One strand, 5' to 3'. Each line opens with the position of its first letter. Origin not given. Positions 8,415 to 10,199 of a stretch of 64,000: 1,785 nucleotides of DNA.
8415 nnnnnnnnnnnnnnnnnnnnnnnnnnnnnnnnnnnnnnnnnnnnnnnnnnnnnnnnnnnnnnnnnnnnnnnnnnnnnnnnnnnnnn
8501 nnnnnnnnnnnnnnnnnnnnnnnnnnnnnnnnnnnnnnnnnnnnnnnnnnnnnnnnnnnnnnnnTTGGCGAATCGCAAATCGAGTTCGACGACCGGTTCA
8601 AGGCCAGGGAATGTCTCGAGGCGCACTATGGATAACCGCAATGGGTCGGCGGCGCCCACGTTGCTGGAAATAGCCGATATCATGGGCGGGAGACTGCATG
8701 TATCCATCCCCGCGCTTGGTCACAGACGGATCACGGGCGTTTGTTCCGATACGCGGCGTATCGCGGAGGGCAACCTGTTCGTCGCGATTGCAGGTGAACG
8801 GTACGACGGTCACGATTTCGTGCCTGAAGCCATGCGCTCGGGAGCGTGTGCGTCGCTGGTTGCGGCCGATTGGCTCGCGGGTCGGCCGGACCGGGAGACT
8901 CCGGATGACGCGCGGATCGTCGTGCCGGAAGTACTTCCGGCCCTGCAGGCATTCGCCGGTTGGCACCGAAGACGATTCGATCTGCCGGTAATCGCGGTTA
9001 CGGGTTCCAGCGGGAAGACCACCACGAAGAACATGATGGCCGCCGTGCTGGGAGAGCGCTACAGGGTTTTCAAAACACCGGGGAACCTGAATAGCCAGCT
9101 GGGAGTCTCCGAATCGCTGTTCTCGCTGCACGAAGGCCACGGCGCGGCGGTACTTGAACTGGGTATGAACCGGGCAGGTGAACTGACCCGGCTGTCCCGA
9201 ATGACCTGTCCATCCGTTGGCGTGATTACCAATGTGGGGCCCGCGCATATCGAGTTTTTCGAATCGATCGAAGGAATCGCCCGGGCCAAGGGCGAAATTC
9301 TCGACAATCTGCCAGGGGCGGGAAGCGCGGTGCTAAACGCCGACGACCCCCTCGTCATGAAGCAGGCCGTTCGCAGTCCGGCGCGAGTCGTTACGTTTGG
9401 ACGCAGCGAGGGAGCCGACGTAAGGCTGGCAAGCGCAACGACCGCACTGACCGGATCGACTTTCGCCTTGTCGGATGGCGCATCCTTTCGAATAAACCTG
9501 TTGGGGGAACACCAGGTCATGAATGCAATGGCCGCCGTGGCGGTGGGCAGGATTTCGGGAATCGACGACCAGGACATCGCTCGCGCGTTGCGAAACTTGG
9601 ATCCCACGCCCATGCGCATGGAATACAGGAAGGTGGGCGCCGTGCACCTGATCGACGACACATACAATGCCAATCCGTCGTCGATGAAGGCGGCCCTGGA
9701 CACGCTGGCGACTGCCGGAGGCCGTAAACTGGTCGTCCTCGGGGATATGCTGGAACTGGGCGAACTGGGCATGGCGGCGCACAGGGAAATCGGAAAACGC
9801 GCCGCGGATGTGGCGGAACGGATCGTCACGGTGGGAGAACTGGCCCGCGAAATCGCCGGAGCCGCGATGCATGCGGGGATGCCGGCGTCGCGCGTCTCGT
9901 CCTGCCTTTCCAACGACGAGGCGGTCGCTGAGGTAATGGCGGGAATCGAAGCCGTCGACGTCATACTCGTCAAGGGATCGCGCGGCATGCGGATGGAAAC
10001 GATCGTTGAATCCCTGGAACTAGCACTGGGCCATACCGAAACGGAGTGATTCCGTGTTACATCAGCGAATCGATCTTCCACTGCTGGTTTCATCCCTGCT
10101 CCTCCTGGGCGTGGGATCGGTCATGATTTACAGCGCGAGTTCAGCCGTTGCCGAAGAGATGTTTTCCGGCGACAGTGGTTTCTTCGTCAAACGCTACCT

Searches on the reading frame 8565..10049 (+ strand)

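Call 36: search_protein_families(library=pfam, proteins=[window:8565-10049:+], max_evalue=0.00001)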
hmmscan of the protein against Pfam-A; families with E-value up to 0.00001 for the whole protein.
window:8565-10049:+ (494 aa): 3 families
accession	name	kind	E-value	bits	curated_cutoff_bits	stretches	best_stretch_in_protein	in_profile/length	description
PF08245.18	Mur_ligase_M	-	7.7e-49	166.8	24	1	145-327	1-199/200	Mur ligase middle domain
PF02875.26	Mur_ligase_C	-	3.6e-21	76.8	28.4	1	350-473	1-127/127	Mur ligase, glutamate ligase domain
PF01225.30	Mur_ligase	-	5.5e-07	30.3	21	1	56-131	2-91/95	Mur ligase family, catalytic domain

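Call 38: search_protein_families(library=ncbifam, proteins=[window:8565-10049:+], max_evalue=0.00001)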
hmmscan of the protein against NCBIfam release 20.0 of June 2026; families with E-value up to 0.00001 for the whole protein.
window:8565-10049:+ (494 aa): 26 families (the best 25 are shown)
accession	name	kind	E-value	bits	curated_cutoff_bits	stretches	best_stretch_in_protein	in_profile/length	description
NF008896.0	PRK11929.1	equivalog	5.3e-128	428.3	1023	1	35-485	508-957/965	bifunctional UDP-N-acetylmuramoyl-L-alanyl-D-glutamate--2,6-diaminopimelate ligase MurE/UDP-N-acetylmuramoyl-tripeptide--D-alanyl-D-alanine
TIGR01143.1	murF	subfamily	9.9e-122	406.9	288.6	1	62-484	2-418/418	UDP-N-acetylmuramoyl-tripeptide--D-alanyl-D-alanine ligase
NF010693.0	PRK14093.1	equivalog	3.8e-85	286.3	544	1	53-485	25-465/479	UDP-N-acetylmuramoylalanyl-D-glutamyl-2,6-diaminopimelate--D-alanyl-D-alanine ligase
NF008041.0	PRK10773.1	equivalog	2e-83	280.6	551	1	32-485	5-448/453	UDP-N-acetylmuramoyl-tripeptide--D-alanyl-D-alanine ligase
NF008897.0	PRK11930.1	equivalog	1.4e-63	215.1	804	1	54-488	22-457/822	bifunctional UDP-N-acetylmuramoyl-tripeptide:D-alanyl-D-alanine ligase/alanine racemase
NF001124.0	PRK00139.1-2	equivalog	1.1e-37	130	476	2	208-471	192-466/500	UDP-N-acetylmuramoyl-L-alanyl-D-glutamate--2,6-diaminopimelate ligase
NF001126.0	PRK00139.1-4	equivalog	6.5e-36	123.9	373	2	217-393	195-375/486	UDP-N-acetylmuramoyl-L-alanyl-D-glutamate--2,6-diaminopimelate ligase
TIGR01085.1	murE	subfamily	1.1e-33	116.9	257.3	1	55-422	3-391/472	UDP-N-acetylmuramyl-tripeptide synthetase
TIGR01087.1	murD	equivalog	5.5e-31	108.1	211.95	1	139-468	103-414/441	UDP-N-acetylmuramoyl-L-alanine--D-glutamate ligase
TIGR01082.1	murC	equivalog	3.6e-27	95.5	335.1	1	141-384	101-340/449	UDP-N-acetylmuramate--L-alanine ligase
NF001123.0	PRK00139.1-1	equivalog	1.4e-25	89.9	586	1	50-471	14-463/493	UDP-N-acetylmuramoyl-L-alanyl-D-glutamate--2,6-diaminopimelate ligase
NF053645.1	pMurC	equivalog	2.8e-25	89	560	2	139-279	101-244/492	pseudomurein biosynthesis peptide ligase pMurC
TIGR02068.2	cya_phycin_syn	equivalog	8.7e-21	73.6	850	1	216-480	565-857/862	cyanophycin synthetase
NF010623.0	PRK14016.1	subfamily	9.2e-20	70.4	877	1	217-473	567-852/871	cyanophycin synthetase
NF053648.1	pMurE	equivalog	5.4e-18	65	600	1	213-392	187-359/464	pseudomurein biosynthesis peptide ligase pMurE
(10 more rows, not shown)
